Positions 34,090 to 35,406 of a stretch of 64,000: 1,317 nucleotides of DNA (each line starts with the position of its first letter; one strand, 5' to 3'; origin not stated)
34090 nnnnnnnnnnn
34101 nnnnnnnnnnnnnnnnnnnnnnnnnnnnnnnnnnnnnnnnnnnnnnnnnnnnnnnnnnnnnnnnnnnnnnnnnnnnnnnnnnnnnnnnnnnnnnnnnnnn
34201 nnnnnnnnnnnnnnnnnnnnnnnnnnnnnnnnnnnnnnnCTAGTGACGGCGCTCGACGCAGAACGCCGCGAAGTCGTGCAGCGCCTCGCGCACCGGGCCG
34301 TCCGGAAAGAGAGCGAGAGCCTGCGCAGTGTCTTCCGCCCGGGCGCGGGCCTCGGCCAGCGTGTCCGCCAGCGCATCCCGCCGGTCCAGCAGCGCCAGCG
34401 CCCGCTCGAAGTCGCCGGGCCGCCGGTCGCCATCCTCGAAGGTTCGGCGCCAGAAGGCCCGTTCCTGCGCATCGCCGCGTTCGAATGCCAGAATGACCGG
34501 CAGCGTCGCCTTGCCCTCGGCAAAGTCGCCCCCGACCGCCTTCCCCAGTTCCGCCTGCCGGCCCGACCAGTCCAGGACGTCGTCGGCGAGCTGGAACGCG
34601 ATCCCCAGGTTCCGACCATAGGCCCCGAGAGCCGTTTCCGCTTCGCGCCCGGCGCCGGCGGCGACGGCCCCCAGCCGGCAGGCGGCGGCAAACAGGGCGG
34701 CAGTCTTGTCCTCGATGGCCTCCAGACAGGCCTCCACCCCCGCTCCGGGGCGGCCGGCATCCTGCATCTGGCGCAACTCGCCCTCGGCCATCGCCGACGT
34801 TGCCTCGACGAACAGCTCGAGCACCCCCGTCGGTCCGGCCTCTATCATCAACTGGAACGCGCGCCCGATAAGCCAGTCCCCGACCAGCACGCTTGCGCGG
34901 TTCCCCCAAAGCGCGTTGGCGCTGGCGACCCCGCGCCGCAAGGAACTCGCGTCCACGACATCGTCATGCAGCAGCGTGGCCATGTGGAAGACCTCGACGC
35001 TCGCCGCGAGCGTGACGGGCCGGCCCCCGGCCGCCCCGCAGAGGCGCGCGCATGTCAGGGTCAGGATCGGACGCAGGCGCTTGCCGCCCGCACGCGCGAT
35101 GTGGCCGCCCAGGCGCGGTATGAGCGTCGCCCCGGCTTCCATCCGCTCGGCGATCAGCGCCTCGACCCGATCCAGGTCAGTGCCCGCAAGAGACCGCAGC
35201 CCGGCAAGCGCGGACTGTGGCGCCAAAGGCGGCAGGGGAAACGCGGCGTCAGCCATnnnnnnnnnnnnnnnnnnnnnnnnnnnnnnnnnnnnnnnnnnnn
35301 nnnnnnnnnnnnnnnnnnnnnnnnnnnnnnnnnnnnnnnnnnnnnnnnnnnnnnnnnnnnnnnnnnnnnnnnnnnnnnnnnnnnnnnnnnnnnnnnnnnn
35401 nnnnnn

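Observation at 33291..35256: Polyprenyl-diphosphate synthase plus CFA-synthase-type methyltransferase embedded operonically in the pilus locus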

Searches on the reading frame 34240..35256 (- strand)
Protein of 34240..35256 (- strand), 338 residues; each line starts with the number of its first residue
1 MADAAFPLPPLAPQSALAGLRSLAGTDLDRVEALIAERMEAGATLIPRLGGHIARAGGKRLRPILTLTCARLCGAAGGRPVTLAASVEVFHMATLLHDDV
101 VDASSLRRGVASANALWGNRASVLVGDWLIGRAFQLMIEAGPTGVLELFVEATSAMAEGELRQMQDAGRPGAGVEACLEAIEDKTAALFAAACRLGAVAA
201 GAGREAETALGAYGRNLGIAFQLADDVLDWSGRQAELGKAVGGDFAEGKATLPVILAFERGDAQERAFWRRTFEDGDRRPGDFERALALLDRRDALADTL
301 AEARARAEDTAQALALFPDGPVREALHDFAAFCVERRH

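Call 6: search_protein_families(library=pfam, proteins=[window:34240-35256:-], max_evalue=0.01)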
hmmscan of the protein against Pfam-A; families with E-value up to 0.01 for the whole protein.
window:34240-35256:- (338 aa): 1 family
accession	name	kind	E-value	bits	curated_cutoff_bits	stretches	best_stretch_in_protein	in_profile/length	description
PF00348.22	polyprenyl_synt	-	1.9e-65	221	27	1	50-289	8-250/251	Polyprenyl synthetase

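Call 9: search_solved_structures(query=window:34240-35256:-, max_evalue=1e-20)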
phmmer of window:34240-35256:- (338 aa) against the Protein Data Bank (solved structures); distinct sequences matched with E-value up to 1e-20: 89 (the best 60 are shown).
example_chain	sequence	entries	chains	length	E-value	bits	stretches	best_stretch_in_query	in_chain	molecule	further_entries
4jxn_A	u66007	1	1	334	1.7e-84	287.1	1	25-336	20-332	Octaprenyl-diphosphate synthase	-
3mzv_A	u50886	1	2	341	1.3e-82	280.9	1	24-336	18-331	Decaprenyl diphosphate synthase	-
3oyr_A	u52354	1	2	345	1.6e-75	257.7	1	16-337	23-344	Trans-isoprenyl diphosphate synthase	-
3wjk_A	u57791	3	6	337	2.4e-68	234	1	19-336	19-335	Octaprenyl diphosphate synthase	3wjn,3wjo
5ze6_A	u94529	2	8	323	2.7e-68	233.9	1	20-336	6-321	Octaprenyl diphosphate synthase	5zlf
4jxy_A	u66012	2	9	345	8.4e-65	222.4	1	19-336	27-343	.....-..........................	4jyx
4lob_A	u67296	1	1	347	4.8e-58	200.2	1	24-334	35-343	Polyprenyl synthetase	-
9kp1_B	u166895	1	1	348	6.8e-45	157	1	23-336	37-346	Heptaprenyl diphosphate synthase component 2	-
9imq_A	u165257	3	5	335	1.2e-43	152.9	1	28-336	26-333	Nonaprenyl diphosphate synthase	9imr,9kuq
3lmd_A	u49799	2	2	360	2.6e-43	151.8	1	29-336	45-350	Geranylgeranyl pyrophosphate synthase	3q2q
1wy0_A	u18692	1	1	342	1.1e-42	149.8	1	48-337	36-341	geranylgeranyl pyrophosphate synthetase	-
3rmg_A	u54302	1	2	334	1.4e-41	146.1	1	26-336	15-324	Octaprenyl-diphosphate synthase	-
9ims_A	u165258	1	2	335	2.3e-41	145.4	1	28-336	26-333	Nonaprenyl diphosphate synthase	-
5jfq_A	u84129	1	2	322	4.1e-40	141.3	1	29-338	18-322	Geranylgeranyl Pyrophosphate Synthetase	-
9k9b_A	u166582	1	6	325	1.7e-39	139.3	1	51-336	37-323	Solanesyl diphosphate synthase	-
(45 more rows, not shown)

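Call 10: search_protein_families(library=ncbifam, proteins=[window:34240-35256:-], max_evalue=0.001)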
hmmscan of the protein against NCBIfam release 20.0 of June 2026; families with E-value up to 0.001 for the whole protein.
window:34240-35256:- (338 aa): 16 families
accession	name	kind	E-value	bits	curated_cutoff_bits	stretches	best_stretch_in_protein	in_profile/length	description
NF008140.0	PRK10888.1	equivalog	4.1e-76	256.3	412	1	20-337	6-322/323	octaprenyl diphosphate synthase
NF041169.1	f2_encap_cargo4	exception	5e-57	193.6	450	1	50-338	42-334/334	family 2 encapsulin nanocompartment cargo protein polyprenyl transferase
NF040698.1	IdsA_Meth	equivalog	1.1e-56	192.4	468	1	52-338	36-328/328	short chain isoprenyl diphosphate synthase IdsA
TIGR02748.1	GerC3_HepT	equivalog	1.5e-55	188.6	456.55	1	25-337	10-318/319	heptaprenyl diphosphate synthase component II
NF042417.1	NPPPS_Mycobact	equivalog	2.6e-53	181.2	600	1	27-336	25-333/335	nonaprenyl/(2E,6E)-farnesyl/geranylgeranyl diphosphat synthase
TIGR02749.1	prenyl_cyano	equivalog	9.1e-53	179.3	383.2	1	26-336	12-320/322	solanesyl diphosphate synthase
NF041003.1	GGPP_syn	equivalog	7.4e-49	166.6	500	1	30-337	12-325/326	geranylgeranyl diphosphate synthase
NF045628.1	HxpDPsynlarge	equivalog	7.1e-45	153.4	500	1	28-326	5-299/311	hexaprenyl-diphosphate synthase large subunit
NF045549.1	GGPPsyn_IdsB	equivalog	8.8e-38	130.2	475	1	54-332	61-340/346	geranylgeranyl diphosphate synthase IdsB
NF045485.1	FPPsyn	subfamily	2.1e-37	128.9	275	1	54-265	33-255/288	farnesyl diphosphate synthase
NF040789.2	gerfarn_diphsyn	equivalog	3.5e-33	115.2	560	1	83-337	87-344/345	geranylfarnesyl diphosphate synthase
NF045685.1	GGPPSynCrtE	equivalog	6.9e-33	113.9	460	1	56-266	40-261/293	geranylgeranyl diphosphate synthase CrtE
NF040627.1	GFPS_Meth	equivalog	7e-32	111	600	1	46-230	28-210/285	geranylfarnesyl diphosphate synthase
NF007877.0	PRK10581.1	equivalog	2.5e-28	99.1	321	1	54-264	40-262/299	(2E,6E)-farnesyl diphosphate synthase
NF040936.1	hexpp_archaea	equivalog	7.3e-23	81.3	400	1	57-235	40-210/275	hexaprenyl pyrophosphate synthase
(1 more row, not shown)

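Call 12: find_encoding_contigs(protein=window:34240-35256:-, flank=10000, max_places=10)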
Protein window:34240-35256:- (338 aa): 1 contig read that carries it; 1 place shown.
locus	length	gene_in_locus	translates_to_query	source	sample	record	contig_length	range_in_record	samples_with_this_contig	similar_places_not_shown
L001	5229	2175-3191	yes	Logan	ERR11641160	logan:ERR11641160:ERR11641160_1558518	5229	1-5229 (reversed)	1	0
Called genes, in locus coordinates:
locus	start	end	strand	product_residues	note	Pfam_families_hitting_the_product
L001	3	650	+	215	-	?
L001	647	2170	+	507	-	-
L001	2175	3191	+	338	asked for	PF00348:polyprenyl_synt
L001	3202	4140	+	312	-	PF02353:CMAS, PF13489:Methyltransf_23, PF01209:Ubie_methyltran, PF13847:Methyltransf_31, PF00107:ADH_zinc_N (weak), PF08241:Methyltransf_11, PF08242:Methyltransf_12, PF13649:Methyltransf_25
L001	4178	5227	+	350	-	?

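Call 18: find_homologous_proteins(query=window:34240-35256:-, max_evalue=1e-40)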
Query window:34240-35256:- (338 aa): 7912 proteins with E <= 1e-40 among 8000 candidates; the best 120 are listed.
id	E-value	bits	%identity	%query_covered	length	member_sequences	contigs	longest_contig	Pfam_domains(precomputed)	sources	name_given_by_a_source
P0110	1.8e-196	670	92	100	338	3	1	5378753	PF00348.23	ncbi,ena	-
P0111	9.7e-188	641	91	93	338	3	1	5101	PF00348.23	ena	-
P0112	6.1e-166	570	82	95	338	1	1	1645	PF00348.23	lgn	-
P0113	6.2e-166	570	82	100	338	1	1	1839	PF00348.23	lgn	-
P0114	1.0e-165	569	80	100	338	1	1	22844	PF00348.23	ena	-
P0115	2.2e-164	565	81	100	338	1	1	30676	PF00348.23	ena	-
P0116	3.6e-164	564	79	100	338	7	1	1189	PF00348.23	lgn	-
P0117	7.6e-151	520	72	100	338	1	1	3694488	PF00348.23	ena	-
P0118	5.6e-147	507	72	100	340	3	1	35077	PF00348.23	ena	-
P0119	2.7e-133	462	66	100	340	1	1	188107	PF00348.23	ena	-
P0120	4.7e-124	432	65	98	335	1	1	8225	PF00348.23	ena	-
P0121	5.3e-122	425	-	-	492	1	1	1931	PF00348.23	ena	-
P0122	4.2e-116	406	62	94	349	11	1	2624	PF00348.23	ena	-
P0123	4.5e-116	406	61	97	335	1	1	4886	PF00348.23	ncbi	-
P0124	1.4e-115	404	60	98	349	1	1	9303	PF00348.23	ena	-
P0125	6.2e-115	402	61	98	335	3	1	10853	PF00348.23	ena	-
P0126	4.8e-114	399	74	77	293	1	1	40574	PF00348.23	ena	-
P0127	1.5e-113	397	61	94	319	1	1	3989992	PF00348.23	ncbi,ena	-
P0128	7.9e-113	395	59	97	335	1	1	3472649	PF00348.23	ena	-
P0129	2.2e-112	394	59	100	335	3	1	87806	PF00348.23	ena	-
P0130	3.3e-112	393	59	98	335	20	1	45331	PF00348.23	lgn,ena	-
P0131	7.9e-112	392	59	98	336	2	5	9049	PF00348.23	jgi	-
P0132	5.5e-111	389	59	98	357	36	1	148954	PF00348.23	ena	-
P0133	2.6e-110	387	59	94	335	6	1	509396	PF00348.23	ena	-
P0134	5.4e-109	383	59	97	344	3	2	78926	PF00348.23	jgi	jgi:octaprenyl-diphosphate synthase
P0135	6.6e-109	382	59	96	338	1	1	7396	PF00348.23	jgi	jgi:octaprenyl-diphosphate synthase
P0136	8.8e-109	382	59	96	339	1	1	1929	PF00348.23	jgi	jgi:octaprenyl-diphosphate synthase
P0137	1.2e-108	381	58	94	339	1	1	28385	PF00348.23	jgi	-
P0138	2.7e-108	380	59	96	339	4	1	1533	PF00348.23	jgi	-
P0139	2.9e-108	380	60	91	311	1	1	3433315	PF00348.23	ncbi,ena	-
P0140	3.4e-108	380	58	98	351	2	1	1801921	PF00348.23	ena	-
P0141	5.1e-108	379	59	96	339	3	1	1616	PF00348.23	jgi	jgi:octaprenyl-diphosphate synthase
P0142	9.1e-108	378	58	96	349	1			PF00348.23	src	-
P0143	1.7e-107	378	59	95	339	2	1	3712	PF00348.23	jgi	jgi:octaprenyl-diphosphate synthase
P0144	1.7e-107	378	58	96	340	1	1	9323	PF00348.23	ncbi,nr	ncbi:MAG TPA: polyprenyl synthetase family protein [Stellaceae bacterium]|nr:polyprenyl synthetase f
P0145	2.0e-107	377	57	96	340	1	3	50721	PF00348.23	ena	-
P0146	2.0e-107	377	59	95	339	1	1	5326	PF00348.23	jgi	jgi:octaprenyl-diphosphate synthase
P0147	2.2e-107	377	57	96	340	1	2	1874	PF00348.23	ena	-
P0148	4.5e-107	376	59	97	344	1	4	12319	PF00348.23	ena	-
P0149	7.0e-107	376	57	97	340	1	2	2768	PF00348.23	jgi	-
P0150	1.3e-106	375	58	96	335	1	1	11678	PF00348.23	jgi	jgi:octaprenyl-diphosphate synthase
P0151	1.4e-106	375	56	99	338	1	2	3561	PF00348.23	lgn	-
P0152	1.4e-106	375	58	97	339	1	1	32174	PF00348.23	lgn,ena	-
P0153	1.5e-106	374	59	95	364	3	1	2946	PF00348.23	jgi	jgi:octaprenyl-diphosphate synthase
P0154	1.5e-106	374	57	98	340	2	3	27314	PF00348.23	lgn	-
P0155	1.6e-106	374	56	96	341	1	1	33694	PF00348.23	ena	-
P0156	1.7e-106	374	59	97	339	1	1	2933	PF00348.23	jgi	jgi:octaprenyl-diphosphate synthase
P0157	1.9e-106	374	58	96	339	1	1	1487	PF00348.23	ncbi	-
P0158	2.0e-106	374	57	100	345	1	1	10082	PF00348.23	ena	-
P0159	2.1e-106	374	57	98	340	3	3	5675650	PF00348.23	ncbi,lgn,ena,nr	ncbi:MAG TPA: polyprenyl synthetase family protein [Stellaceae bacterium]|nr:polyprenyl synthetase f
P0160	2.2e-106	374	57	96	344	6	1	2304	PF00348.23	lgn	-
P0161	2.3e-106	374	59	95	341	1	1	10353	PF00348.23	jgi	jgi:octaprenyl-diphosphate synthase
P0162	2.7e-106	374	59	91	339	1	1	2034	PF00348.23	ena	-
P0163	3.0e-106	373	57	98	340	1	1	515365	PF00348.23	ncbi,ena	-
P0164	3.2e-106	373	60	91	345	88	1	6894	PF00348.23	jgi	jgi:octaprenyl-diphosphate synthase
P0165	3.9e-106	373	57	98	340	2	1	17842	PF00348.23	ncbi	-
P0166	4.5e-106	373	59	96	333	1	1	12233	PF00348.23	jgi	jgi:octaprenyl-diphosphate synthase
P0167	4.5e-106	373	58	98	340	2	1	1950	PF00348.23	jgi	jgi:octaprenyl-diphosphate synthase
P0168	5.0e-106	373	57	98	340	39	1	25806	PF00348.23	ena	-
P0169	6.2e-106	372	59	96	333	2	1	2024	PF00348.23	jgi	jgi:octaprenyl-diphosphate synthase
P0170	7.1e-106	372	58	96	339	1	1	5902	PF00348.23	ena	-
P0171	7.4e-106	372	58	96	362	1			PF00348.23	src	-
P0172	8.0e-106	372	57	96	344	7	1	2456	PF00348.23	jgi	jgi:octaprenyl-diphosphate synthase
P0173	8.8e-106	372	56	95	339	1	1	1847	PF00348.23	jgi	jgi:octaprenyl-diphosphate synthase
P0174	9.9e-106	372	57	96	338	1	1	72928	PF00348.23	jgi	jgi:octaprenyl-diphosphate synthase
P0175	1.0e-105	372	56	96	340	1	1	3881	PF00348.23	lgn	-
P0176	1.5e-105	371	58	96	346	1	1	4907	PF00348.23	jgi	-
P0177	1.7e-105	371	57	94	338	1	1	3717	PF00348.23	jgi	jgi:octaprenyl-diphosphate synthase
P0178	1.9e-105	371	56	96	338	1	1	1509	PF00348.23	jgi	-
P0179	2.0e-105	371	57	96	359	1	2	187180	PF00348.23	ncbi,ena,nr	ncbi:MAG: polyprenyl synthetase family protein [Alphaproteobacteria bacterium]|nr:polyprenyl synthet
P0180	2.1e-105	371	57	97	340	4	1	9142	PF00348.23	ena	-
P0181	2.4e-105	370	57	95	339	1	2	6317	PF00348.23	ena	-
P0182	2.5e-105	370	56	96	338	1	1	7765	PF00348.23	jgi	jgi:octaprenyl-diphosphate synthase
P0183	2.7e-105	370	58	96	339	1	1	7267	PF00348.23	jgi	jgi:octaprenyl-diphosphate synthase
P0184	2.8e-105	370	57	96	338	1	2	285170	PF00348.23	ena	-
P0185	2.9e-105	370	57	96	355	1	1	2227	PF00348.23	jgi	-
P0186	3.1e-105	370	57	94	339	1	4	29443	PF00348.23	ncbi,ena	-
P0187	3.1e-105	370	57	94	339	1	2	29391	PF00348.23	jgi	jgi:octaprenyl-diphosphate synthase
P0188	3.5e-105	370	56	98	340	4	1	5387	PF00348.23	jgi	jgi:octaprenyl-diphosphate synthase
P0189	4.3e-105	370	57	98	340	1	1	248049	PF00348.23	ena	-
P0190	4.8e-105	370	56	97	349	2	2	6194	PF00348.23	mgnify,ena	mgnify:CR=1 FL=1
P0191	4.8e-105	370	57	96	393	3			PF00348.23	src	-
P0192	5.3e-105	369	57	94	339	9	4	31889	PF00348.23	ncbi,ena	-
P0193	5.7e-105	369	56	96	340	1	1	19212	PF00348.23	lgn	-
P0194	6.1e-105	369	59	93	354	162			PF00348.23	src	-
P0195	6.8e-105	369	58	96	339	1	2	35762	PF00348.23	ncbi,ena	-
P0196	7.1e-105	369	55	98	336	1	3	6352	PF00348.23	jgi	jgi:octaprenyl-diphosphate synthase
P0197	7.1e-105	369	56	96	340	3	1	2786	PF00348.23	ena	-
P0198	8.5e-105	369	56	96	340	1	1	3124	PF00348.23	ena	-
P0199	1.1e-104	368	58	97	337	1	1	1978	PF00348.23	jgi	-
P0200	1.1e-104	368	55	98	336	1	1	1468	PF00348.23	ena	-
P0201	1.2e-104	368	59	94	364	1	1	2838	PF00348.23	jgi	jgi:octaprenyl-diphosphate synthase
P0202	1.2e-104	368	57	94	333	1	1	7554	PF00348.23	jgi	jgi:octaprenyl-diphosphate synthase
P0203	1.3e-104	368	58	94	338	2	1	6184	PF00348.23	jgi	jgi:octaprenyl-diphosphate synthase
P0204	1.4e-104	368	58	96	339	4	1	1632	PF00348.23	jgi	jgi:octaprenyl-diphosphate synthase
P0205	1.4e-104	368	56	95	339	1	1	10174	PF00348.23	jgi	jgi:octaprenyl-diphosphate synthase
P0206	1.5e-104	368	58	95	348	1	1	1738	PF00348.23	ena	-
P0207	1.7e-104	368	57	95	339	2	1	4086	PF00348.23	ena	-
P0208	1.8e-104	368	55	98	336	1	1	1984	PF00348.23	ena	-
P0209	1.9e-104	368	59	96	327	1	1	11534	PF00348.23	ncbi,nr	ncbi:MAG TPA: polyprenyl synthetase family protein [Stellaceae bacterium]|nr:polyprenyl synthetase f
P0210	1.9e-104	368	56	98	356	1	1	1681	PF00348.23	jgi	jgi:octaprenyl-diphosphate synthase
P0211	2.5e-104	367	58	92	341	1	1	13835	PF00348.23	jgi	-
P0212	2.7e-104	367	55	98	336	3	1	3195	PF00348.23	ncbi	-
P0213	2.7e-104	367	56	96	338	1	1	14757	PF00348.23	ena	-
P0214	2.9e-104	367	57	94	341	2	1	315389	PF00348.23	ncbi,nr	ncbi:MAG: polyprenyl synthetase family protein [Rhodospirillales bacterium]|nr:polyprenyl synthetase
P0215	3.0e-104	367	58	96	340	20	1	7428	PF00348.23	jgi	jgi:octaprenyl-diphosphate synthase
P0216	3.0e-104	367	58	96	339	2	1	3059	PF00348.23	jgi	jgi:octaprenyl-diphosphate synthase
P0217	3.0e-104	367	57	96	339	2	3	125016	PF00348.23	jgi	jgi:octaprenyl-diphosphate synthase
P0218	3.1e-104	367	57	96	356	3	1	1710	PF00348.23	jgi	-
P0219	3.2e-104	367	57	98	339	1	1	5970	PF00348.23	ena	-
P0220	3.7e-104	367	55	98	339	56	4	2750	PF00348.23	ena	-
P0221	3.9e-104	367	56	95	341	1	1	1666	PF00348.23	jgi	jgi:octaprenyl-diphosphate synthase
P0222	3.9e-104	367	58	97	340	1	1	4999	PF00348.23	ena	-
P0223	4.0e-104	366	57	96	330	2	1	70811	PF00348.23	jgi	-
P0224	4.4e-104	366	56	96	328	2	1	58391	PF00348.23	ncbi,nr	ncbi:MAG: polyprenyl synthetase family protein [Alphaproteobacteria bacterium]|nr:polyprenyl synthet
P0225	4.6e-104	366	57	95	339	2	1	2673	PF00348.23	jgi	jgi:octaprenyl-diphosphate synthase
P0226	4.8e-104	366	56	95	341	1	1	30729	PF00348.23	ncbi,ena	-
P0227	5.0e-104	366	56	98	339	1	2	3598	PF00348.23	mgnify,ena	mgnify:CR=1 FL=1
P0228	5.0e-104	366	55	96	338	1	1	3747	PF00348.23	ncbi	-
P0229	5.0e-104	366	56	98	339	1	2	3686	PF00348.23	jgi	-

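Call 56: search_solved_structures(query=window:34240-35256:-, max_evalue=1e-60, show_alignments=2)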
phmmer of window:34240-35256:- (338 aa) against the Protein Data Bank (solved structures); distinct sequences matched with E-value up to 1e-60: 6.
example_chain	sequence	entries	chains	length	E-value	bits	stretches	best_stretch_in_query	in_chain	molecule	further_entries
4jxn_A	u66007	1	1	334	1.7e-84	287.1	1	25-336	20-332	Octaprenyl-diphosphate synthase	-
3mzv_A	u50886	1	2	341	1.3e-82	280.9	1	24-336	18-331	Decaprenyl diphosphate synthase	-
3oyr_A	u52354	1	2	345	1.6e-75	257.7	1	16-337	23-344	Trans-isoprenyl diphosphate synthase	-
3wjk_A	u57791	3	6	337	2.4e-68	234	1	19-336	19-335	Octaprenyl diphosphate synthase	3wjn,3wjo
5ze6_A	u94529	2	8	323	2.7e-68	233.9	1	20-336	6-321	Octaprenyl diphosphate synthase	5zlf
4jxy_A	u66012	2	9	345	8.4e-65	222.4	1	19-336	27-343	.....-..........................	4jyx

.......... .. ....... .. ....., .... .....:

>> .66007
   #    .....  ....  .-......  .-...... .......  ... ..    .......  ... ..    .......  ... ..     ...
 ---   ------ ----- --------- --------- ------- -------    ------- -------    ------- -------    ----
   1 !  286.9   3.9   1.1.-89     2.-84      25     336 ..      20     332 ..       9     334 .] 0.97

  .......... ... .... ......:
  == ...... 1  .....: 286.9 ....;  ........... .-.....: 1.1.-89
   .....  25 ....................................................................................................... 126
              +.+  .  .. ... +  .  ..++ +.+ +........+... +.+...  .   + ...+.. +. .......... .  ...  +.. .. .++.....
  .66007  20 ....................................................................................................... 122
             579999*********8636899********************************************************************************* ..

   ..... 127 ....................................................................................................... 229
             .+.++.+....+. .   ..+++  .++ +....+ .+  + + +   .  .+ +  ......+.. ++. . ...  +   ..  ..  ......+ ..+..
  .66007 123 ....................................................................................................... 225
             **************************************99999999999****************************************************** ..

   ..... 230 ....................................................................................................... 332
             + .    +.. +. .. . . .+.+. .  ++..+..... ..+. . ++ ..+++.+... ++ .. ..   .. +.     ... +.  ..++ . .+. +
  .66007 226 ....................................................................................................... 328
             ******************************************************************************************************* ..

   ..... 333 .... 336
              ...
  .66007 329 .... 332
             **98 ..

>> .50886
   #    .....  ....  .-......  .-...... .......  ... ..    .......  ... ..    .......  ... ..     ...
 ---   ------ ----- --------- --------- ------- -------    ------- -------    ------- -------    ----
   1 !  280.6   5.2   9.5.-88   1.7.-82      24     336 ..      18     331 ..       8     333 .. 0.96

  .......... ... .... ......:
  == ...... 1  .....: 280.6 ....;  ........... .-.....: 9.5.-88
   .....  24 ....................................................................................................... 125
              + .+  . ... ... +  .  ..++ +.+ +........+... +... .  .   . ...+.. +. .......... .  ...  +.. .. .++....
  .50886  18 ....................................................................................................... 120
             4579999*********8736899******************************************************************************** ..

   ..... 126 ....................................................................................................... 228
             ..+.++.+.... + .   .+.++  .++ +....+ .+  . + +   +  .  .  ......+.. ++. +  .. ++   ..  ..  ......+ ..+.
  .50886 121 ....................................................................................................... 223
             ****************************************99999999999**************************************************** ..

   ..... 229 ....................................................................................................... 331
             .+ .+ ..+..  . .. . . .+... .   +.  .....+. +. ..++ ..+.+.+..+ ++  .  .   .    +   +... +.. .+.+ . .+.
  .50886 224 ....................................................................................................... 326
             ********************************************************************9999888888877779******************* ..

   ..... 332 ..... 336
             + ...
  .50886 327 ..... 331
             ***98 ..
